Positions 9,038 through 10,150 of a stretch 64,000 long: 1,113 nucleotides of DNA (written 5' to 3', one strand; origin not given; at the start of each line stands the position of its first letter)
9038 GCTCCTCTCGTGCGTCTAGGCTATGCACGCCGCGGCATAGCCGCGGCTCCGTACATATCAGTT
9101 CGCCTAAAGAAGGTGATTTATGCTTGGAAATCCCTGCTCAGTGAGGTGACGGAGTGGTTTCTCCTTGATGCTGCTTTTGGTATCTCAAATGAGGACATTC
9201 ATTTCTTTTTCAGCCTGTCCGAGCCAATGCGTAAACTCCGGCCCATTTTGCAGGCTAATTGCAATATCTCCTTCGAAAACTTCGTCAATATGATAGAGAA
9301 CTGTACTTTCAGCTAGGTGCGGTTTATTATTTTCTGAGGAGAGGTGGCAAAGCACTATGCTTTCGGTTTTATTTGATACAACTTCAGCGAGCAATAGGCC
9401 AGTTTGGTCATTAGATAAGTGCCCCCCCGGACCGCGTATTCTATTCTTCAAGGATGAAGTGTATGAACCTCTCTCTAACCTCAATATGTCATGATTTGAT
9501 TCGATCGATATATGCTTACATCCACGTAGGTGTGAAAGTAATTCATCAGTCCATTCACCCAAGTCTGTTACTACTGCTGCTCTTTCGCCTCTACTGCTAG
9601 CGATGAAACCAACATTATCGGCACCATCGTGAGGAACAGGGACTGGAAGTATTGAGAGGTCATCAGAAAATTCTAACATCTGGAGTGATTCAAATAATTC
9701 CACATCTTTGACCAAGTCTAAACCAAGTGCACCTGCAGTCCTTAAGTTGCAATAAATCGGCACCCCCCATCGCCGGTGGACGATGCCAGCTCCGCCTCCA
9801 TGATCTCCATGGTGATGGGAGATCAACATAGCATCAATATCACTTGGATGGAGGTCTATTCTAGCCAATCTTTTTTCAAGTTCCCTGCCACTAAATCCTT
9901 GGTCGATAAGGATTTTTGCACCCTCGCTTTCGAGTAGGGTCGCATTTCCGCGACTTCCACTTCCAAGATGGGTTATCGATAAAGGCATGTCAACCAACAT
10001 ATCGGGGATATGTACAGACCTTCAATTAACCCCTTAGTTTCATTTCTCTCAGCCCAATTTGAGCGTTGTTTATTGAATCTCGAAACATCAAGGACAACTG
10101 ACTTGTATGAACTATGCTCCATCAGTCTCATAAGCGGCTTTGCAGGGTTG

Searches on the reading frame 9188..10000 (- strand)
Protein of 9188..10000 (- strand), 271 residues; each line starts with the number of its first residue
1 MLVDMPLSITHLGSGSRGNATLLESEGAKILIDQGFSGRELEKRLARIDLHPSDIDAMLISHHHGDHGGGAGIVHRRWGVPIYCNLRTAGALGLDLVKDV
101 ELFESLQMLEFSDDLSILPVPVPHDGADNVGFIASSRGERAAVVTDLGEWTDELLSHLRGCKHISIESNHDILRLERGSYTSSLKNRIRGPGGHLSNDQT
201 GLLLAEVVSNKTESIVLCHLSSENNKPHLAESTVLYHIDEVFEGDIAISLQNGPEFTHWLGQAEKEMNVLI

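Call 23: search_protein_families(library=pfam, proteins=[window:9188-10000:-], max_evalue=0.001)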
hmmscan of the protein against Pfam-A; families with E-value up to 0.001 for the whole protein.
window:9188-10000:- (271 aa): 3 families
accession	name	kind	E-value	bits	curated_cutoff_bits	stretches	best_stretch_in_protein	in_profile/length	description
PF00753.33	Lactamase_B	-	7.9e-17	62.3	22.7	1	17-127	5-115/196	Metallo-beta-lactamase superfamily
PF12706.13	Lactamase_B_2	-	1.4e-13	51.4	27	1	29-169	2-165/200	Beta-lactamase superfamily domain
PF16661.11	Lactamase_B_6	-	0.00021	21.2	27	1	22-86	1-73/193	Metallo-beta-lactamase superfamily domain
